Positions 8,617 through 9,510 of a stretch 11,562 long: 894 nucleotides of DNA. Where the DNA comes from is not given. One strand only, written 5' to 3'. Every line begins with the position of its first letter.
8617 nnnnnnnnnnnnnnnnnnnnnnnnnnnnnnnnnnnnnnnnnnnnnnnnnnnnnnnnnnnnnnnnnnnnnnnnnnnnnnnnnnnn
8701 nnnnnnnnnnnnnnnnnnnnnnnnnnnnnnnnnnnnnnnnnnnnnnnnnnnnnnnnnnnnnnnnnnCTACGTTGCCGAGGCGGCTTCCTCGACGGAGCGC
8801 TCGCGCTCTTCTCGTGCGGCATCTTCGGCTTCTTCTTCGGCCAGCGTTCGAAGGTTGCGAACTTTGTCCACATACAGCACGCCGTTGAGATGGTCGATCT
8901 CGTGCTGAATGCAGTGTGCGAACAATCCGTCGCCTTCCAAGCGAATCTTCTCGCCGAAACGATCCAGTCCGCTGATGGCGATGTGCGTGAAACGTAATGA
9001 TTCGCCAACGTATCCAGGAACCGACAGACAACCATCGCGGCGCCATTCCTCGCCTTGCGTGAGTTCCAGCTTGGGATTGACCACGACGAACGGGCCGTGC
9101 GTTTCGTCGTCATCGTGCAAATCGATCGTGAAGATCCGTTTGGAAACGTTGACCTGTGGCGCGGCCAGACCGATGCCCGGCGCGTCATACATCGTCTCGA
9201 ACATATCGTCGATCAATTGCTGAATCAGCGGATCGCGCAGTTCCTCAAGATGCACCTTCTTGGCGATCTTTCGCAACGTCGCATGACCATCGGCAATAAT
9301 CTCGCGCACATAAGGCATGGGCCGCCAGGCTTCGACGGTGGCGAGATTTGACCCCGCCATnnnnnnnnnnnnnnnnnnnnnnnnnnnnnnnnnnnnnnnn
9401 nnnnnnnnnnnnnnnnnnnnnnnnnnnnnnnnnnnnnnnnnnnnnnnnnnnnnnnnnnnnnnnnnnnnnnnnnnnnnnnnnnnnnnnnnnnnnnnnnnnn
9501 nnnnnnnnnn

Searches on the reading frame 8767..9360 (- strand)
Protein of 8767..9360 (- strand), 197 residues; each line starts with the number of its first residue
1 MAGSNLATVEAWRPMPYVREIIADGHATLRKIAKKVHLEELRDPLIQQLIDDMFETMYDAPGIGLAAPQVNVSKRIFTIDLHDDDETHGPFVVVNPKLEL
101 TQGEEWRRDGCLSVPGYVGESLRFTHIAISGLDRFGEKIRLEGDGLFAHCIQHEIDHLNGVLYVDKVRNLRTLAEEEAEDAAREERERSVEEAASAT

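Call 27: find_encoding_contigs(protein=window:8767-9360:-, flank=3000, max_places=10)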
Protein window:8767-9360:- (197 aa): 6 contigs read that carry it; 4 places shown.
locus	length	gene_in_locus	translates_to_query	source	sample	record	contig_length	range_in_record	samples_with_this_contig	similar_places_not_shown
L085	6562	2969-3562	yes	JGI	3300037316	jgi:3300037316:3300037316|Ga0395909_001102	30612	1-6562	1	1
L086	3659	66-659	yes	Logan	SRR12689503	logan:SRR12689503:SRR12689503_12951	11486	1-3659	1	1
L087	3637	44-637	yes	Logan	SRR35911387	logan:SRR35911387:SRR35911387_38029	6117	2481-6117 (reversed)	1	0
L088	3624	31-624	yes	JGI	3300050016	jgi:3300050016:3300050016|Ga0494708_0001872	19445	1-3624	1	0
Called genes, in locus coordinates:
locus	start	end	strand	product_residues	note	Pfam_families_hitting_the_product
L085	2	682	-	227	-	?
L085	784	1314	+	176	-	PF00227:Proteasome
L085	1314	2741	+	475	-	PF13191:AAA_16 (faint), PF00004:AAA (weak), PF07728:AAA_5 (weak), PF13401:AAA_22 (faint), PF07724:AAA_2, PF00004:AAA (weak)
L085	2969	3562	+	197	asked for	PF01327:Pep_deformylase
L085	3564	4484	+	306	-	PF00551:Formyl_trans_N, PF02911:Formyl_trans_C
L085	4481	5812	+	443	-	PF01029:NusB, PF22458:RsmF-B_ferredox, PF01189:Methyltr_RsmB-F, PF13649:Methyltransf_25 (weak)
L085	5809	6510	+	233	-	PF12401:FhaA_N, PF00498:FHA, PF16697:Yop-YscD_cpl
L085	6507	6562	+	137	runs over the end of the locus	PF16697:Yop-YscD_cpl, PF00498:FHA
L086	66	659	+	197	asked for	PF01327:Pep_deformylase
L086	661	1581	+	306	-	PF00551:Formyl_trans_N, PF02911:Formyl_trans_C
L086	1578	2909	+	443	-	PF01029:NusB, PF22458:RsmF-B_ferredox, PF01189:Methyltr_RsmB-F, PF13649:Methyltransf_25 (weak)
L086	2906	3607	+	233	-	PF12401:FhaA_N, PF00498:FHA, PF16697:Yop-YscD_cpl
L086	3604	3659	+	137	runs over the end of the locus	PF16697:Yop-YscD_cpl, PF00498:FHA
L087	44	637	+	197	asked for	PF01327:Pep_deformylase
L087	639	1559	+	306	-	PF00551:Formyl_trans_N, PF02911:Formyl_trans_C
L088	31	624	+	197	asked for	PF01327:Pep_deformylase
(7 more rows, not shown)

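Call 31: find_homologous_proteins(query=window:8767-9360:-, max_evalue=1e-40)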
Query window:8767-9360:- (197 aa): 711 proteins with E <= 1e-40 among 8000 candidates; the best 120 are listed.
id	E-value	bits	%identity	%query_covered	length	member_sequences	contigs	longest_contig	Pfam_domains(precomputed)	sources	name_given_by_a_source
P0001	1.3e-126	438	99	100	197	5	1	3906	PF01327.27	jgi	-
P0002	1.4e-105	369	88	93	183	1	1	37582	PF01327.27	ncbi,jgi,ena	ncbi:MAG TPA: peptide deformylase [Candidatus Baltobacteraceae bacterium]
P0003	7.6e-102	357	86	93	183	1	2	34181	PF01327.27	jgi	jgi:peptide deformylase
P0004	1.2e-98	346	85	93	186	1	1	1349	PF01327.27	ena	-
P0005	9.0e-88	311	81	79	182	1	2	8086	PF01327.27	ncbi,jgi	jgi:peptide deformylase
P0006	1.4e-86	307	74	93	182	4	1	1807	PF01327.27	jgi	jgi:peptide deformylase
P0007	4.8e-84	299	78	79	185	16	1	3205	PF01327.27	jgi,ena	-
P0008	1.1e-83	298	81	79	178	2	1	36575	PF01327.27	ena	-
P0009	3.2e-83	296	76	79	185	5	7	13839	PF01327.27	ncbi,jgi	jgi:peptide deformylase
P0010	4.8e-83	296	76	79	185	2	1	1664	PF01327.27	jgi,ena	-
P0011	9.1e-83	295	78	79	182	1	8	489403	PF01327.27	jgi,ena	-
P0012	1.6e-82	294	77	79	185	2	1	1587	PF01327.27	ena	-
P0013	2.7e-82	293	79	80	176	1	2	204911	PF01327.27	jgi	jgi:peptide deformylase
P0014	4.9e-82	292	79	79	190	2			PF01327.27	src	-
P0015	8.5e-82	292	77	79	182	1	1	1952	PF01327.27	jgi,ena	-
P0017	1.1e-80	288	80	80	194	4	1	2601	PF01327.27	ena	-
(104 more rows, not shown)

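Call 32: find_encoding_contigs(protein=P0002, flank=10000, max_places=3)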
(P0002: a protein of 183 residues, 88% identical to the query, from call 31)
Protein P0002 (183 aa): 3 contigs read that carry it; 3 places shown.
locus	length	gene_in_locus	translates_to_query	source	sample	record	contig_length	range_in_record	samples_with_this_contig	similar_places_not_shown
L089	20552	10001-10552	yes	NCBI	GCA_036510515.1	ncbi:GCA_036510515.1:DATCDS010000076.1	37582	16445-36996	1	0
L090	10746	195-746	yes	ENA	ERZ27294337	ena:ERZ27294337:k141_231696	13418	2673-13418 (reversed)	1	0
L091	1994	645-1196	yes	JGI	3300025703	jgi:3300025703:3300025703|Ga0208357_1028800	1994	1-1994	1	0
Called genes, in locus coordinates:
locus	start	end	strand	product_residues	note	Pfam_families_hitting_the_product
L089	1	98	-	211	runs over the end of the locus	PF01569:PAP2 (weak)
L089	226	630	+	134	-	PF03840:SecG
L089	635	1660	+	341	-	PF00005:ABC_tran, PF13304:AAA_21, PF08352:oligo_HPY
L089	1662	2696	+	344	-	PF00005:ABC_tran, PF13304:AAA_21 (faint), PF08352:oligo_HPY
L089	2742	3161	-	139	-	-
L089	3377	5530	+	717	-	PF01751:Toprim, PF01131:Topoisom_bac, PF01396:Zn_ribbon_Top1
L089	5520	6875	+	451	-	PF01134:GIDA, PF01262:AlaDh_PNT_C (weak), PF01266:DAO (faint), PF13450:NAD_binding_8 (weak)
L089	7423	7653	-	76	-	-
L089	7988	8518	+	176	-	PF00227:Proteasome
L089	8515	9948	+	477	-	PF13191:AAA_16 (faint), PF13401:AAA_22 (faint), PF00004:AAA (weak), PF07728:AAA_5 (weak), PF07724:AAA_2, PF00004:AAA (weak), PF10431:ClpB_D2-small (faint)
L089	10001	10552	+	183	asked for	PF01327:Pep_deformylase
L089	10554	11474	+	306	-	PF00551:Formyl_trans_N, PF02911:Formyl_trans_C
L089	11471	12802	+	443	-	PF01029:NusB, PF22458:RsmF-B_ferredox, PF01189:Methyltr_RsmB-F, PF13649:Methyltransf_25 (weak)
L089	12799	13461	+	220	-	PF12401:FhaA_N, PF16697:Yop-YscD_cpl, PF00498:FHA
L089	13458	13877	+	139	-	PF16697:Yop-YscD_cpl, PF00498:FHA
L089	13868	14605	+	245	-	-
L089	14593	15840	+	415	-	PF01098:FTSW_RODA_SPOVE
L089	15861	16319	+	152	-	PF00034:Cytochrom_C, PF13442:Cytochrome_CBB3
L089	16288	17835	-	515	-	PF20434:BD-FAE (faint), PF00561:Abhydrolase_1 (weak), PF12697:Abhydrolase_6, PF12146:Hydrolase_4, PF00326:Peptidase_S9 (weak), PF01738:DLH, PF08840:BAAT_C (faint)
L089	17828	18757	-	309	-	PF01145:Band_7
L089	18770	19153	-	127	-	PF00392:GntR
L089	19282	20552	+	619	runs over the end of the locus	PF13620:CarboxypepD_reg (faint), PF07715:Plug (weak)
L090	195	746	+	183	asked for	PF01327:Pep_deformylase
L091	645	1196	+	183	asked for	PF01327:Pep_deformylase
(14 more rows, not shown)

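Call 33: find_encoding_contigs(protein=P0003, flank=10000, max_places=3)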
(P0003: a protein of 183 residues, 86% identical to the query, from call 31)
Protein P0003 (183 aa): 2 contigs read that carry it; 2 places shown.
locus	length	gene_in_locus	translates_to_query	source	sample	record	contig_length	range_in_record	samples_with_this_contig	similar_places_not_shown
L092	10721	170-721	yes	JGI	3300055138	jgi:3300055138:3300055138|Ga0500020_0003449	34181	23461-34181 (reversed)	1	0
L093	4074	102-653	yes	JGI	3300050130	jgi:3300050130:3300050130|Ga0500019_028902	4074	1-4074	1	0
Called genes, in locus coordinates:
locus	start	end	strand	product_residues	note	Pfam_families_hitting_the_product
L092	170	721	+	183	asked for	PF01327:Pep_deformylase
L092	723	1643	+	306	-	PF00551:Formyl_trans_N, PF02911:Formyl_trans_C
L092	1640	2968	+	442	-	PF01029:NusB, PF22458:RsmF-B_ferredox, PF01189:Methyltr_RsmB-F, PF13649:Methyltransf_25 (faint)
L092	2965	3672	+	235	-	PF12401:FhaA_N, PF16697:Yop-YscD_cpl, PF00498:FHA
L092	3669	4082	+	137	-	PF16697:Yop-YscD_cpl, PF00498:FHA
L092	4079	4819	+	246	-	-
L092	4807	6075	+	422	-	PF01098:FTSW_RODA_SPOVE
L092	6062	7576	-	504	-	PF02129:Peptidase_S15 (weak), PF20434:BD-FAE (faint), PF00561:Abhydrolase_1 (weak), PF12146:Hydrolase_4, PF00326:Peptidase_S9 (weak), PF01738:DLH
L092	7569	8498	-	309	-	PF01145:Band_7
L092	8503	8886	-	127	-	PF00392:GntR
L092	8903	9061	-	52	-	-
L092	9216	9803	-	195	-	-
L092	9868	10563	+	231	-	PF01738:DLH, PF00326:Peptidase_S9 (faint)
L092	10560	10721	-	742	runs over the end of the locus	PF00912:Transgly, PF00905:Transpeptidase, PF06832:BiPBP_C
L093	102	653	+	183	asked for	PF01327:Pep_deformylase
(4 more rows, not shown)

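Call 37: find_encoding_contigs(protein=P0004, flank=3000, max_places=3)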
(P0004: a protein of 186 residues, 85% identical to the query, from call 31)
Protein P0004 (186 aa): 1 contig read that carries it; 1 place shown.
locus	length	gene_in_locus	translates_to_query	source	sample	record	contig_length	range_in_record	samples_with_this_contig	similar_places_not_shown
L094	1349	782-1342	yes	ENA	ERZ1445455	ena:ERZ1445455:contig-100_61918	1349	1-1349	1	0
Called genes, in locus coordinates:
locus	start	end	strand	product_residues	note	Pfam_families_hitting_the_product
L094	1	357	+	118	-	?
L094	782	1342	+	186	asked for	PF01327:Pep_deformylase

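Call 38: find_encoding_contigs(protein=P0005, flank=4000, max_places=3)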
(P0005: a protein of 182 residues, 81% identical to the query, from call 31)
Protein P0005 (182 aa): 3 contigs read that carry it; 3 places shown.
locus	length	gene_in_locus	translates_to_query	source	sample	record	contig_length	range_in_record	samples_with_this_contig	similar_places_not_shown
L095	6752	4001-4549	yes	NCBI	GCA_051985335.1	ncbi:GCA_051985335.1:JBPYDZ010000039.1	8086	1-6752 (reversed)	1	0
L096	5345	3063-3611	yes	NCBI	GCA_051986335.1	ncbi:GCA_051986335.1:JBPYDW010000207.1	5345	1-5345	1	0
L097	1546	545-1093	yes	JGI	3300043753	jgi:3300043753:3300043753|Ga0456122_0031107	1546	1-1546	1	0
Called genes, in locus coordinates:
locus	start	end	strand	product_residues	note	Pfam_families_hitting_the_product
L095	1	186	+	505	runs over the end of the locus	?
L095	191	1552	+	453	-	PF01134:GIDA, PF01266:DAO (weak), PF13450:NAD_binding_8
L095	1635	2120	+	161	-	PF00227:Proteasome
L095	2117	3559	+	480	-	PF00004:AAA (weak), PF07728:AAA_5 (faint), PF13191:AAA_16 (faint), PF13401:AAA_22 (faint), PF07724:AAA_2, PF00004:AAA (weak)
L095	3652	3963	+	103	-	-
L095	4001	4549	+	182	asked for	PF01327:Pep_deformylase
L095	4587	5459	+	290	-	PF00551:Formyl_trans_N, PF02911:Formyl_trans_C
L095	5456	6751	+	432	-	?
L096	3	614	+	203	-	?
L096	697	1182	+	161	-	PF00227:Proteasome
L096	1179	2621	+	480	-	PF00004:AAA (weak), PF07728:AAA_5 (faint), PF13191:AAA_16 (faint), PF13401:AAA_22 (faint), PF07724:AAA_2, PF00004:AAA (weak)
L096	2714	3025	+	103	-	-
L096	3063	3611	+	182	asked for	PF01327:Pep_deformylase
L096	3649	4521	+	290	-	PF00551:Formyl_trans_N, PF02911:Formyl_trans_C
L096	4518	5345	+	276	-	?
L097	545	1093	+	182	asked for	PF01327:Pep_deformylase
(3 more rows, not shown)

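Call 39: find_encoding_contigs(protein=P0008, flank=4000, max_places=3)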
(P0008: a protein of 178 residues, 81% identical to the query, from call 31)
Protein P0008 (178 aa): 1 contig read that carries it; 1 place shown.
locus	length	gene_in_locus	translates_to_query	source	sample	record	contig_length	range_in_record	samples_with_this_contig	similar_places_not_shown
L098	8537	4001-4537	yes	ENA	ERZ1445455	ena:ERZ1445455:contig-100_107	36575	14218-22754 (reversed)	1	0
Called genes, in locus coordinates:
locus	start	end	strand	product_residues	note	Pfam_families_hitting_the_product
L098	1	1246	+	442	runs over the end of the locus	PF01134:GIDA, PF01266:DAO (weak), PF13450:NAD_binding_8 (weak)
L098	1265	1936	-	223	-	PF04402:SIMPL (weak)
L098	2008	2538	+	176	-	PF00227:Proteasome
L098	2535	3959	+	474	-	PF00004:AAA (weak), PF07728:AAA_5 (weak), PF13401:AAA_22 (faint), PF07724:AAA_2, PF00004:AAA (weak)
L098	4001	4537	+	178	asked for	PF01327:Pep_deformylase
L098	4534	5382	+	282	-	PF00551:Formyl_trans_N, PF02911:Formyl_trans_C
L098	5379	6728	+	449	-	PF01029:NusB, PF22458:RsmF-B_ferredox, PF01189:Methyltr_RsmB-F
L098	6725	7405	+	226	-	PF12401:FhaA_N, PF16697:Yop-YscD_cpl, PF00498:FHA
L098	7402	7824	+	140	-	PF00498:FHA, PF16697:Yop-YscD_cpl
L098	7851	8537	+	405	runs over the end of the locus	PF01098:FTSW_RODA_SPOVE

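Call 43: find_encoding_contigs(protein=P0006, flank=3000, max_places=4)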
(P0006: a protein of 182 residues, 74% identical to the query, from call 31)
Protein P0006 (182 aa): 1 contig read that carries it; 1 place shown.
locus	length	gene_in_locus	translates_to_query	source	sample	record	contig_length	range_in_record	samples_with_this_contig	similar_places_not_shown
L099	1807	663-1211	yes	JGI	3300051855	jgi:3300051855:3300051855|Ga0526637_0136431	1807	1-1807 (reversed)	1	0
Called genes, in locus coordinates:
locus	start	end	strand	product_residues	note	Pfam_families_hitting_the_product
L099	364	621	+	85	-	-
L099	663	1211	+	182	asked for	PF01327:Pep_deformylase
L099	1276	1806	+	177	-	?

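Call 44: find_encoding_contigs(protein=P0017, flank=3000, max_places=4)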
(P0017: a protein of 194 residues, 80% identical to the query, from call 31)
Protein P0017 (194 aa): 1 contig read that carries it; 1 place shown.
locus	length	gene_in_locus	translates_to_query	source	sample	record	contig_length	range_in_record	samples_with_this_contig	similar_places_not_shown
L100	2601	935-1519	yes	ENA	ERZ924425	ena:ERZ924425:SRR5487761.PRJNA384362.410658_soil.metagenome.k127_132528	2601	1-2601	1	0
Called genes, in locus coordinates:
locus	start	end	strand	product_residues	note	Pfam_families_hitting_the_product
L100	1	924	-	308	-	?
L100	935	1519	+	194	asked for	PF01327:Pep_deformylase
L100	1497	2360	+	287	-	PF00551:Formyl_trans_N, PF02911:Formyl_trans_C (weak)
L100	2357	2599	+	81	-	?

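Call 86: search_protein_families(library=pfam, proteins=[L099:364-621:+, L095:3652-3963:+], max_evalue=0.1)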
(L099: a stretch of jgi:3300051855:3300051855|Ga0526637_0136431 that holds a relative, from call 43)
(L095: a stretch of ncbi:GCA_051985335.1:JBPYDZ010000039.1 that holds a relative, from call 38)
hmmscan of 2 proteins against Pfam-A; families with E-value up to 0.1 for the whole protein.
L099:364-621:+ (85 aa): 2 families
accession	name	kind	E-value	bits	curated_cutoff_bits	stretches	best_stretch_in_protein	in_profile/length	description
PF01381.28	HTH_3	-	3.4e-05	24.2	23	1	23-69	7-53/55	Helix-turn-helix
PF13560.12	HTH_31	-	0.00098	19.8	27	1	25-68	14-58/64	Helix-turn-helix domain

L095:3652-3963:+ (103 aa): 2 families
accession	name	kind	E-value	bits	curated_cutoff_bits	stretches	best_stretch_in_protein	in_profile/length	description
PF13443.12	HTH_26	-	0.012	16.3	22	1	18-67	2-52/63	Cro/C1-type HTH DNA-binding domain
PF01381.28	HTH_3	-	0.016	15.7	23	1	28-70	11-53/55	Helix-turn-helix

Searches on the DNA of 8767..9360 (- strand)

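Call 71: search_rna_families(source=L094, start=340, end=790, threshold=evalue, max_evalue=10, show_alignments=2)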
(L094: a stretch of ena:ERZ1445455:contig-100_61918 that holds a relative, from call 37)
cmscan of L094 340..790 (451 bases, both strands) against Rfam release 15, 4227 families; matches with E-value up to 10: 30.
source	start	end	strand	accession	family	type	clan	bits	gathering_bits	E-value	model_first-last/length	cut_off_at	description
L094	368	557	+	RF00883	MIR820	Gene; miRNA;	-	41.6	196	1.3e-05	1-191/191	no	MIR820 microRNA precursor family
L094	652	725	-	RF04159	MIR1437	Gene; miRNA;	-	39.6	168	2.4e-05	1-192/192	no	MIR1437 microRNA precursor family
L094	652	725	+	RF04159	MIR1437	Gene; miRNA;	-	37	168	8.7e-05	1-192/192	no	MIR1437 microRNA precursor family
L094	648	729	-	RF03964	mir-H1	Gene; miRNA;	-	36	97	0.00023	1-85/85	no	mir-H1 microRNA precursor family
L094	648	729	-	RF03703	mir-3622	Gene; miRNA;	-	35.3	78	7.9e-05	1-84/84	no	mir-3622 microRNA precursor family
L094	658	720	+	RF03196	mir-6790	Gene; miRNA;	-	31.5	78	0.00014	1-63/63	no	mir-6790 microRNA precursor family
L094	645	734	+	RF03206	mir-3102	Gene; miRNA;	-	27.1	61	0.013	1-104/104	no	mir-3102 microRNA precursor family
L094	639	739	+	RF03433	mir-2576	Gene; miRNA;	-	27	83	0.042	1-120/120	no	mir-2576 microRNA precursor family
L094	651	727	-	RF03340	mir-6511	Gene; miRNA;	-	26.2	87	0.026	1-67/67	no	mir-6511 microRNA precursor family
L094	639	732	-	RF03206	mir-3102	Gene; miRNA;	-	25.7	61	0.029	1-104/104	no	mir-3102 microRNA precursor family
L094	640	739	-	RF03458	mir-766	Gene; miRNA;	-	25.2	110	0.0018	1-108/108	no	mir-766 microRNA precursor family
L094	651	725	-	RF03778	mir-483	Gene; miRNA;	-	25.2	60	0.019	1-75/75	no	mir-483 microRNA precursor family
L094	639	740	+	RF03458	mir-766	Gene; miRNA;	-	23.8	110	0.0046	1-108/108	no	mir-766 microRNA precursor family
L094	386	539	-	RF01917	MIR2587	Gene; miRNA;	-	23.7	75.5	0.023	1-94/94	no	MIR2587 microRNA precursor family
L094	649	728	+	RF03261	mir-1759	Gene; miRNA;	-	23.3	58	0.046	1-75/75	no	mir-1759 microRNA precursor family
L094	655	750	-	RF02500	Atu_C6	Gene; sRNA;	-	22.9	60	0.36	1-113/113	no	EcpR1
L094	657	719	-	RF03196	mir-6790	Gene; miRNA;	-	22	78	0.055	1-63/63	no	mir-6790 microRNA precursor family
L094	442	518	-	RF04067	mir-4520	Gene; miRNA;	-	21.9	90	0.016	1-70/70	no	mir-4520 microRNA precursor family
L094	394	531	-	RF00053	mir-7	Gene; miRNA;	-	21.5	51.8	0.059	1-91/91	no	mir-7 microRNA precursor family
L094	442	519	+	RF04067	mir-4520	Gene; miRNA;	-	20.6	90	0.038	1-70/70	no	mir-4520 microRNA precursor family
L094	655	722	+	RF03991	mir-9209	Gene; miRNA;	-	19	90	0.26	1-72/72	no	mir-9209 microRNA precursor family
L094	663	717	+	RF03595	mir-3569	Gene; miRNA;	-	19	50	0.37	1-58/58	no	mir-3569 microRNA precursor family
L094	660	714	-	RF03595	mir-3569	Gene; miRNA;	-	18.1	50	0.65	1-58/58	no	mir-3569 microRNA precursor family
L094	449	513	+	RF03697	mir-722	Gene; miRNA;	-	16.7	81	2.5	1-67/67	no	mir-722 microRNA precursor family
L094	584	623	+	RF01170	snoU61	Gene; snRNA; snoRNA; CD-box;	CL00067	16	55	1.3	1-84/84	no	Small nucleolar RNA U61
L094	450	510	-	RF03277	mir-5886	Gene; miRNA;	-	15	85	8.3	1-89/89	no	mir-5886 microRNA precursor family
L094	423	463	-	RF03045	proV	Gene; sRNA;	-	14.6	88.5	0.54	102-142/149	no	proV RNA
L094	731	774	-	RF04042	mir-7961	Gene; miRNA;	-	14.3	90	8.2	1-56/56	no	mir-7961 microRNA precursor family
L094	732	788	+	RF01057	SAH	Cis-reg; riboswitch;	-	13.7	37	5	1-78/78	no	SAH (S-adenosyl-L-homocysteine) riboswitch aptamer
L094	641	732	-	RF02566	Ms1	Gene; sRNA;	-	8.3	162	8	120-220/304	no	Mycobacterium smegmatis small RNA 1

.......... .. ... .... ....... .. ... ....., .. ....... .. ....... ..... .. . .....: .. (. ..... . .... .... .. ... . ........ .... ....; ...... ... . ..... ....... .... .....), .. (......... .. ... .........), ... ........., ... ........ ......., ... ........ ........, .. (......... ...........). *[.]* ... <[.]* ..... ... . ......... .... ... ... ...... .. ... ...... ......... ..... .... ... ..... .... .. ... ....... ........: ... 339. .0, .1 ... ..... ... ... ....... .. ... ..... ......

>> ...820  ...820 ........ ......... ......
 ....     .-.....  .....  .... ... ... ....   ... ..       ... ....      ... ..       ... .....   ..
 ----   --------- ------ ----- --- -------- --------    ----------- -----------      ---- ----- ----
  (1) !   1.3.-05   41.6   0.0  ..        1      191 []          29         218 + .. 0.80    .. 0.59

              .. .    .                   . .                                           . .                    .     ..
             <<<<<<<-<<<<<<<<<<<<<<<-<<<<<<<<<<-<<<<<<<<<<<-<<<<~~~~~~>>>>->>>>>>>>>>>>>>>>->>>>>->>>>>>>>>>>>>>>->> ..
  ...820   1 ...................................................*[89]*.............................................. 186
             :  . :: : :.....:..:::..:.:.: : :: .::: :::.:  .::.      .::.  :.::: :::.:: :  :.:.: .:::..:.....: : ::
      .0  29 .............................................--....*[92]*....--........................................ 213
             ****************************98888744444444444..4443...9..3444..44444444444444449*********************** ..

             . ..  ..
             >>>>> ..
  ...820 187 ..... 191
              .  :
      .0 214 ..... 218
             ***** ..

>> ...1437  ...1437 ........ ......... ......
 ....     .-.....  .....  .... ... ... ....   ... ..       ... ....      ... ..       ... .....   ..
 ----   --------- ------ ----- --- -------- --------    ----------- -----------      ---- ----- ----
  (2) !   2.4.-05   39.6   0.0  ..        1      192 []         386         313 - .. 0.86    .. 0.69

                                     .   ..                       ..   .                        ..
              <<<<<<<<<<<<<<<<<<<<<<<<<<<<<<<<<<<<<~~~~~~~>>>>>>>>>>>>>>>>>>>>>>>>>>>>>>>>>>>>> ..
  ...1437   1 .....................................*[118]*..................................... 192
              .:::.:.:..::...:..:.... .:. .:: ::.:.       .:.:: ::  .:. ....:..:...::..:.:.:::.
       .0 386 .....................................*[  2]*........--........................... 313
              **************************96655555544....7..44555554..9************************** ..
